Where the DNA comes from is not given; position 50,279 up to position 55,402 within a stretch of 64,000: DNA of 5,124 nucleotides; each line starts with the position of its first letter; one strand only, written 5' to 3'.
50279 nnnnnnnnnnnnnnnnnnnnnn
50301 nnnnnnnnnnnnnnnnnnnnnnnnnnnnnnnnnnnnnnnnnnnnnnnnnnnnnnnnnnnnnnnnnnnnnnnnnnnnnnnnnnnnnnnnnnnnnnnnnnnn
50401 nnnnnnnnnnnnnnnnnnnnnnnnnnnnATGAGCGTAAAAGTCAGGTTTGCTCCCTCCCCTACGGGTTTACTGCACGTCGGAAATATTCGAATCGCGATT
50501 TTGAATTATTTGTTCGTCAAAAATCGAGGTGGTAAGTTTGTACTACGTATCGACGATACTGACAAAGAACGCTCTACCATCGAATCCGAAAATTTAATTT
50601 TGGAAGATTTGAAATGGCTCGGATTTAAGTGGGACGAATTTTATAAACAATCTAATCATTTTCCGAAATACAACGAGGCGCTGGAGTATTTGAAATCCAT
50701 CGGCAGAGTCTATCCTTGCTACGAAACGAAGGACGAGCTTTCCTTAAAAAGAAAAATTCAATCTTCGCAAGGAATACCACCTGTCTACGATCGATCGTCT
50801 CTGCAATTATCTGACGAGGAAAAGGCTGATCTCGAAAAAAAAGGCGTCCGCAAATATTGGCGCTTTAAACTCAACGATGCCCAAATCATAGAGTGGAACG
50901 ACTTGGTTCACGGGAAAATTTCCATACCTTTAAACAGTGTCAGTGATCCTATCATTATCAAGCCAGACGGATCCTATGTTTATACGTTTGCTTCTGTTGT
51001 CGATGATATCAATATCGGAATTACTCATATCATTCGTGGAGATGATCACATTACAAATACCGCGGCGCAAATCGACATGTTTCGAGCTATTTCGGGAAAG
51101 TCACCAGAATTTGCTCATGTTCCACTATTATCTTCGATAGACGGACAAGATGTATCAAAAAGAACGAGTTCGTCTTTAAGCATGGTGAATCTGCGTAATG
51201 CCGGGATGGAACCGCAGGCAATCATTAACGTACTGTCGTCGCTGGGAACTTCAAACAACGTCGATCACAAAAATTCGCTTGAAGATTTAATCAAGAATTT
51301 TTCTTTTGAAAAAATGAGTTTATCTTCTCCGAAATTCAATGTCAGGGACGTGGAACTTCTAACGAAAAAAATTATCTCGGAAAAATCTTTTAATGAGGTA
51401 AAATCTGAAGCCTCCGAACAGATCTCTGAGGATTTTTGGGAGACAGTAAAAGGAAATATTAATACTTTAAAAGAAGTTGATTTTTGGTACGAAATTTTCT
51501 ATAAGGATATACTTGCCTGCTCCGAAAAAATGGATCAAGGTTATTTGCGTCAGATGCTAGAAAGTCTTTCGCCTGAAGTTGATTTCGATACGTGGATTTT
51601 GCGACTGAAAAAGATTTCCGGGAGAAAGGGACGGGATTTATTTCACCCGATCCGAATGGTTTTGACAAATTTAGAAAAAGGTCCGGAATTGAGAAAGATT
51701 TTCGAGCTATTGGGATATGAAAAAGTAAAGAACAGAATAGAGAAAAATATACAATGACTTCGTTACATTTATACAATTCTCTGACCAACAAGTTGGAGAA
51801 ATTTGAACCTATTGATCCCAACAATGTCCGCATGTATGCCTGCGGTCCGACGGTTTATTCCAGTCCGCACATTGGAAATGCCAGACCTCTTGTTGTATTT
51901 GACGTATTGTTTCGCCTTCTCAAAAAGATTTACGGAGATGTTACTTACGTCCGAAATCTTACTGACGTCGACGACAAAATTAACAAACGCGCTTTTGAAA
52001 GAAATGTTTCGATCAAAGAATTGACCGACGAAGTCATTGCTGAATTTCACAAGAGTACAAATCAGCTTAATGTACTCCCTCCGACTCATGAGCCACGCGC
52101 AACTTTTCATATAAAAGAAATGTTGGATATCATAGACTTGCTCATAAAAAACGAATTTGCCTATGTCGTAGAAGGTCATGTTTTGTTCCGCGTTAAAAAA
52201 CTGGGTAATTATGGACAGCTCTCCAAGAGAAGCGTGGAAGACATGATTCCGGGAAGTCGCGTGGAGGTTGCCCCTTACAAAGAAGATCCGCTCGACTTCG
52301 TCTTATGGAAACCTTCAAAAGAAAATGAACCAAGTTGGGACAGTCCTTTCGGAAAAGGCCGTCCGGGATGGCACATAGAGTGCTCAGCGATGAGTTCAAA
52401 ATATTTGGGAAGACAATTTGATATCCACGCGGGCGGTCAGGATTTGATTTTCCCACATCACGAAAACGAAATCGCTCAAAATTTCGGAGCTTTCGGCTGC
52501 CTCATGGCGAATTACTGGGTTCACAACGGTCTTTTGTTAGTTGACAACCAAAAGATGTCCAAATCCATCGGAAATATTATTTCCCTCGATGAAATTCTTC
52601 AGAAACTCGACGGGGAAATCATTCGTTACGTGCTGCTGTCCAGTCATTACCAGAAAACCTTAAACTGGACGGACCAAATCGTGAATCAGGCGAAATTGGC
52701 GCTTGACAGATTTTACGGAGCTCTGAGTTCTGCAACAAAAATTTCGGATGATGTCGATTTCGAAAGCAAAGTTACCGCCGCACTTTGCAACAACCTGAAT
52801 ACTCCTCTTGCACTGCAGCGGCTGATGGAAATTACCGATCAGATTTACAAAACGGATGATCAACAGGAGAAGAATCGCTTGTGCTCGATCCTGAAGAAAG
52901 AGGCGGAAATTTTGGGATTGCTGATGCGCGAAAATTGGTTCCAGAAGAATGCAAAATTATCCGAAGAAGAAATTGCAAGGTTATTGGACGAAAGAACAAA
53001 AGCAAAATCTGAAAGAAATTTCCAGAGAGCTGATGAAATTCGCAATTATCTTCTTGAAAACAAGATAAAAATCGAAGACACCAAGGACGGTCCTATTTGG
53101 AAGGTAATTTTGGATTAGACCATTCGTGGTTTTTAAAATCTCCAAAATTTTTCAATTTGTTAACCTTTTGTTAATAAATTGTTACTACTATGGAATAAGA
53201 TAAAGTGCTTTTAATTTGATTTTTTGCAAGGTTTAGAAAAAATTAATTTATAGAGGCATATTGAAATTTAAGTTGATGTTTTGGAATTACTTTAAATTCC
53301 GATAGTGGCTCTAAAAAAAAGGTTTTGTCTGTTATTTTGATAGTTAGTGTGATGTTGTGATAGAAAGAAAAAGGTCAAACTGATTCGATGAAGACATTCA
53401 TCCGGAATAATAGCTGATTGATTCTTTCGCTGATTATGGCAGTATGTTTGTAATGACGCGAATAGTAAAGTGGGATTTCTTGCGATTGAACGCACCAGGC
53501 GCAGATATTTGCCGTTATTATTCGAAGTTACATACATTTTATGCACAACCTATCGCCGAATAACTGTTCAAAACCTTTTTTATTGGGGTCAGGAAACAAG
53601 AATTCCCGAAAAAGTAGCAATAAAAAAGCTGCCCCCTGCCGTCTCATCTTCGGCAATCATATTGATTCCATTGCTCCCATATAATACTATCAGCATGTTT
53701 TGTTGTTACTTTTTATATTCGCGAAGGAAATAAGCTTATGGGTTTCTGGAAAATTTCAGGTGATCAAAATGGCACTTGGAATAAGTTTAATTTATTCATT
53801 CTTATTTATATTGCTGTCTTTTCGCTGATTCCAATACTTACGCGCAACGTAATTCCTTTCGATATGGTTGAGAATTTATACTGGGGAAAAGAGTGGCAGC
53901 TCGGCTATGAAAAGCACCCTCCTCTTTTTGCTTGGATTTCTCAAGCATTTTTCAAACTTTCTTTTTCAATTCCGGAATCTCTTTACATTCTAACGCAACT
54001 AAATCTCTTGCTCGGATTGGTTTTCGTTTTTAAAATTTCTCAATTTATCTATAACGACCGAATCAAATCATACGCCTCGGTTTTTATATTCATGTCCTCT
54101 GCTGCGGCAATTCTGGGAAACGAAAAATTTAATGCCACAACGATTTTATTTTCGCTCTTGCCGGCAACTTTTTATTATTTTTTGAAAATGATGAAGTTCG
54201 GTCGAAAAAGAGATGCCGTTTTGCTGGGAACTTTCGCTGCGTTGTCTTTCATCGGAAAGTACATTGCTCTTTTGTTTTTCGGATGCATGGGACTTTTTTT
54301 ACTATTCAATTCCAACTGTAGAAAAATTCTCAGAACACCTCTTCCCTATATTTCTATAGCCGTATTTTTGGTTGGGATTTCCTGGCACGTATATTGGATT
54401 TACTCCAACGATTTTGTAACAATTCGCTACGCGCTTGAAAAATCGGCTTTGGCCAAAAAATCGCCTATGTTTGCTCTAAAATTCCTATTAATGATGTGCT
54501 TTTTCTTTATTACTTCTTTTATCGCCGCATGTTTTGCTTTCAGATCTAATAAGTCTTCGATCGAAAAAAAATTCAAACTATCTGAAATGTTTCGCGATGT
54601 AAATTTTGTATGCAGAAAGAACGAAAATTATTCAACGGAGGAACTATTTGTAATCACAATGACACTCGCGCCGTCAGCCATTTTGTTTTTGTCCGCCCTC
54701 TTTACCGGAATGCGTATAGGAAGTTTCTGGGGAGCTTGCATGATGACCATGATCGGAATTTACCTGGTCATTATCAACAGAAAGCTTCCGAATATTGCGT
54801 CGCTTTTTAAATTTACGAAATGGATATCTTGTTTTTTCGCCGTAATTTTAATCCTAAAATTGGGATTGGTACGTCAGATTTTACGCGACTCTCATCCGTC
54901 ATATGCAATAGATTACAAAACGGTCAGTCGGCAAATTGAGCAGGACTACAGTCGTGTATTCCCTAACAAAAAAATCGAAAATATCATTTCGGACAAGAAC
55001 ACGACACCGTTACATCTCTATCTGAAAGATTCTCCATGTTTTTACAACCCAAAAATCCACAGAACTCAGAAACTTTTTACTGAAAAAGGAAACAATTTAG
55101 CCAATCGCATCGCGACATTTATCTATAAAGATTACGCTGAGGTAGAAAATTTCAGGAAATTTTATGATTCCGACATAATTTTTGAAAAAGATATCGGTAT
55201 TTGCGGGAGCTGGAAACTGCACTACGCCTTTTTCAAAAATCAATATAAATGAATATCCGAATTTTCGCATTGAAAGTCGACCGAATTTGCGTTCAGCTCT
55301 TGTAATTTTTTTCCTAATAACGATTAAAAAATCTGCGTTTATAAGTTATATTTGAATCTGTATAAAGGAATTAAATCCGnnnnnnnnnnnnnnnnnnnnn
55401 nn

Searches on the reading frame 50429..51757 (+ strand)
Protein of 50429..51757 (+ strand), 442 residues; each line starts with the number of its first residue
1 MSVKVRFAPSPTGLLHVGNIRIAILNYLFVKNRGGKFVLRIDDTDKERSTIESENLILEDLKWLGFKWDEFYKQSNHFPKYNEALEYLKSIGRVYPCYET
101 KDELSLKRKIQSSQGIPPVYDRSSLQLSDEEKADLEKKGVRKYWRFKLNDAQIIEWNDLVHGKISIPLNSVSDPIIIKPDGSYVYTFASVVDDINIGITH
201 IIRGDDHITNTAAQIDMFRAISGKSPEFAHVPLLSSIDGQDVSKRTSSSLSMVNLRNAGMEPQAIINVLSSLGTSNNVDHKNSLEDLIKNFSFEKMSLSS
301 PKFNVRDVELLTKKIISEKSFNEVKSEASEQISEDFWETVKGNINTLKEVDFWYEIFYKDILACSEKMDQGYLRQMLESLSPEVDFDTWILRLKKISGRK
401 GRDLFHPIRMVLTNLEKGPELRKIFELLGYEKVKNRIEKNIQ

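Call 7: search_protein_families(library=pfam, proteins=[window:50429-51757:+], max_evalue=0.001)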
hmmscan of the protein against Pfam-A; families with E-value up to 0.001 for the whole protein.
window:50429-51757:+ (442 aa): 2 families
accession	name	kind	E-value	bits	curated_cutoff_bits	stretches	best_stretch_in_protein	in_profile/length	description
PF00749.27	tRNA-synt_1c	-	6.4e-76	255.7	23.4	1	3-306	2-310/314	tRNA synthetases class I (E and Q), catalytic domain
PF19269.4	Anticodon_2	-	3.2e-07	31.3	23.6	1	338-440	21-140/141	Anticodon binding domain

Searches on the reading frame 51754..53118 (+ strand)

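Call 7: search_protein_families(library=pfam, proteins=[window:51754-53118:+], max_evalue=0.001)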
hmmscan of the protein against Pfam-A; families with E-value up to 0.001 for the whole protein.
window:51754-53118:+ (454 aa): 5 families
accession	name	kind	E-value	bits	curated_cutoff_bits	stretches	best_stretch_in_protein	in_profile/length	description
PF01406.26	tRNA-synt_1e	-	3.2e-120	401.5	27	1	17-314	2-300/301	tRNA synthetases class I (C) catalytic domain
PF09334.17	tRNA-synt_1g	-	5.8e-13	48.8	20.1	2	249-299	309-359/391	tRNA synthetases class I (M)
PF01921.24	tRNA-synt_1f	-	1.1e-07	31.5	27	0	260-305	275-320/360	tRNA synthetases class I (K)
PF00133.28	tRNA-synt_1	-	2.3e-06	27.1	22.7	1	264-305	372-413/414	tRNA synthetases class I (I, L, M and V)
PF09190.17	DALR_2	-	0.00024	22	22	1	339-390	1-56/57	DALR domain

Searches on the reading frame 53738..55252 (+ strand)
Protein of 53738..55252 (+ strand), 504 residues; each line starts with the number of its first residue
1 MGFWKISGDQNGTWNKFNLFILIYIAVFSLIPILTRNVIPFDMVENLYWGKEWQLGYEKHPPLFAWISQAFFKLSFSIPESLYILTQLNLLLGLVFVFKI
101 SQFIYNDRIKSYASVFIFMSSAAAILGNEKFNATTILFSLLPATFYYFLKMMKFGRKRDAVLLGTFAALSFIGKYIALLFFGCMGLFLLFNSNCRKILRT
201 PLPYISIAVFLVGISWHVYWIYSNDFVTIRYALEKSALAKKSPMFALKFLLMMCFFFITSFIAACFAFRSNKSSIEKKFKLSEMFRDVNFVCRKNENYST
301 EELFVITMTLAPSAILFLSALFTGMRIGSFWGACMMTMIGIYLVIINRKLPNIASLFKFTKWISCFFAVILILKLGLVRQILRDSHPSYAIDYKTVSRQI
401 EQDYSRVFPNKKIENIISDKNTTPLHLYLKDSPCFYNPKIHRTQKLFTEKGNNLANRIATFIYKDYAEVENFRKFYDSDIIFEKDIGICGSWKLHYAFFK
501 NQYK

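Call 7: search_protein_families(library=pfam, proteins=[window:53738-55252:+], max_evalue=0.001)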
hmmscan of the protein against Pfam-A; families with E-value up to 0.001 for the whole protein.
window:53738-55252:+ (504 aa): 1 family
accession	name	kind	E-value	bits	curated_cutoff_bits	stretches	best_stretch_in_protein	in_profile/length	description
PF13231.12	PMT_2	-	7.8e-21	75.4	26.1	1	59-220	1-160/160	Dolichyl-phosphate-mannose-protein mannosyltransferase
